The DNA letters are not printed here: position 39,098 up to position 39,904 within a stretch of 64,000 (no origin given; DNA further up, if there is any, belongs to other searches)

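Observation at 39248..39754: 169-aa mini-intein in PolB motif B with non-canonical C-terminal junction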

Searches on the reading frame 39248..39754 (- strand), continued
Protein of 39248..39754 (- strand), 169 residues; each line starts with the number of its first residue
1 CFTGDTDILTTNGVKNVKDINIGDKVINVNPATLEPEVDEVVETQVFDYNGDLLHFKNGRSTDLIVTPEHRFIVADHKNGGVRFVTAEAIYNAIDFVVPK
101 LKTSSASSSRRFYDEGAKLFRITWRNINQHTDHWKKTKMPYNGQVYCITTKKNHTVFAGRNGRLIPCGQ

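Call 57: find_related_loci(query=A1, collection=genome_contigs, flank=3000)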
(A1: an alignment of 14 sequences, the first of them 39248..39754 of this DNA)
Query A1 (169 aa) in genome_contigs; peptide patterns used: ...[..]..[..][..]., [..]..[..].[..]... (x = any residue, [..] = any of these).
56 stretches matched a pattern; 31 encode a relative of the query (tblastn E <= 1e-3); 31 distinct loci.
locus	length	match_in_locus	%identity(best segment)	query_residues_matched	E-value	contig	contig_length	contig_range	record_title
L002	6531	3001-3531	51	1-169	6e-60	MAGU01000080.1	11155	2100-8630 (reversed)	MAG: Candidatus Methanomethylicus oleisabuli isolate V3 V3_s78, whole genome shotgun sequence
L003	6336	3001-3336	71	1-112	2e-50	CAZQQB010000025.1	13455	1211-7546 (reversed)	MAG TPA_asm: uncultured Nitrososphaerota archaeon isolate binchicken_co40_19 genome assembly, contig: NODE_2361_length_1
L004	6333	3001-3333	71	1-112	2e-50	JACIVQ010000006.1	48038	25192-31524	MAG: Candidatus Methanomethylicales archaeon isolate MAG-3 Methanomethyliales_A3_bin1_Scaffold_6, whole genome shotgun s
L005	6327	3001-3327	73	1-109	5e-50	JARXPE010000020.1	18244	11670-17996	MAG: Thermoproteota archaeon isolate JZ-2_bin_200 JZ-2.bins.200.final_scaffold_20, whole genome shotgun sequence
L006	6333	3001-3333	71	1-112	6e-48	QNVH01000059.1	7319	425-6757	MAG: Candidatus Methanomethylicota archaeon isolate WYZ-LMO10 Verstraetearchaeota_archaeon_WYZ-LMO10_contig-59, whole ge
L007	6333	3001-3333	59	1-111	7e-43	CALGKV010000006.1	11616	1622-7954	MAG: Candidatus Methanomethylicales archaeon isolate R1_Bin_Bin_1_1 genome assembly, contig: c_000000939162, whole genom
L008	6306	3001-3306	57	1-102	2e-40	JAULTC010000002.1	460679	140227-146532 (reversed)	MAG: Candidatus Methanosuratincola sp. GD_Cm_T35_P0_bin.90 NODE_13_length_460679_cov_18.859199, whole genome shotgun seq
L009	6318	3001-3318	53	1-103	6e-37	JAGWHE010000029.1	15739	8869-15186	MAG: Thaumarchaeota archaeon isolate REEA69 REEA69-150_5771, whole genome shotgun sequence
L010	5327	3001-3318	53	1-103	4e-36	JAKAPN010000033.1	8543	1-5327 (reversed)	MAG: archaeon isolate YF1.bin6 NODE_10751_length_8543_cov_2.885100, whole genome shotgun sequence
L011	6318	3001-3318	53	1-103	2e-35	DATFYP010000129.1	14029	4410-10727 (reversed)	MAG TPA_asm: Nitrososphaerales archaeon isolate SMAG_U9546 k141_1126175, whole genome shotgun sequence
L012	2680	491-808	53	1-103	3e-34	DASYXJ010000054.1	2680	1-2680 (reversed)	MAG TPA_asm: Nitrososphaerales archaeon isolate SMAG_U6305 k141_28572, whole genome shotgun sequence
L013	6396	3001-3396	45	1-120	4e-33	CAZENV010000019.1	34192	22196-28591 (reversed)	MAG TPA_asm: uncultured Nitrosopumilales archaeon isolate SRP271791_co1_139 genome assembly, contig: k141_406560, whole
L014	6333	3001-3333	49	1-109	2e-30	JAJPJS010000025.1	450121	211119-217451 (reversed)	MAG: Thaumarchaeota archaeon isolate Centralia_MAG_53 k107_7291625, whole genome shotgun sequence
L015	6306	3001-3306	47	1-103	5e-30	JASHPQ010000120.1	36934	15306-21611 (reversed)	MAG: Nitrososphaerales archaeon isolate JOPF053 JOPF_AWAY_contig_502883, whole genome shotgun sequence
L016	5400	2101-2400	50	1-101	5e-29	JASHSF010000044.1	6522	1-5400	MAG: Nitrososphaerales archaeon isolate JOPF120 JOPF_AWAY_contig_184068, whole genome shotgun sequence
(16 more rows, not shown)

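Call 62: fold_search(model_id=the predicted structure, library=viral)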
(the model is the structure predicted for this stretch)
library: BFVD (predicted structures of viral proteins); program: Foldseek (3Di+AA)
matches with E <= 10: 577; with E <= 0.001: 140
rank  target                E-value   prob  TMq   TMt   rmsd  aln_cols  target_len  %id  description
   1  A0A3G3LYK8            6.6e-09  1.00  0.73  0.18   7.6       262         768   16  Terminase [Brevibacterium phage Cantare]
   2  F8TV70                1.1e-08  1.00  0.66  0.15  15.8       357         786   14  (no name in the UniProt tables at hand)
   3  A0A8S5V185            1.5e-08  1.00  0.70  0.27   5.9       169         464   21  Hint domain-containing protein [Siphoviridae sp. ct3r22]
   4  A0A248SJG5            1.6e-08  1.00  0.64  0.18   3.1       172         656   20  (no name in the UniProt tables at hand)
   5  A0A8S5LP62            2.0e-08  1.00  0.72  0.19  17.7       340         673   14  Minor capsid protein [Siphoviridae sp. ctl0E3]
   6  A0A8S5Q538            5.4e-08  1.00  0.69  0.11  15.3       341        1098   16  Intein splicing domain [Siphoviridae sp. ctHiz26]
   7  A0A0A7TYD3            7.4e-08  1.00  0.68  0.12  13.8       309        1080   14  Ribonucleoside-diphosphate reductase [Salmonella phage Shivani]
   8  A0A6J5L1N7            7.8e-08  1.00  0.69  0.15  13.0       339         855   15  DOD-type homing endonuclease domain-containing protein [uncultured Caudovirales phage]
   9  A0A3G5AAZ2            1.5e-07  1.00  0.75  0.19   2.3       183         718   20  DNA-directed RNA polymerase [Hyperionvirus sp.]
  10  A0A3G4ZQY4            2.2e-07  1.00  0.74  0.11   2.6       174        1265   16  DNA-directed RNA polymerase [Barrevirus sp.]
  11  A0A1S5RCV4            3.6e-07  1.00  0.64  0.74   3.6       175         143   15  Uncharacterized protein [Lactobacillus phage P1]
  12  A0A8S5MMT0            3.6e-07  1.00  0.71  0.19  14.8       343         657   10  Intein splicing domain [Siphoviridae sp. ctxc31]
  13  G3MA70                3.6e-07  1.00  0.63  0.16  12.6       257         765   12  Gp329 [Bacillus phage G]
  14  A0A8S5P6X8            4.2e-07  1.00  0.68  0.18  16.3       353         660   14  Hint (Hedgehog/Intein) domain N-terminal region [Siphoviridae sp. ctsUY14]
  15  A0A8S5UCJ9            5.4e-07  1.00  0.52  0.13   2.4       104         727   25  DNA polymerase [Siphoviridae sp. ctgN495]
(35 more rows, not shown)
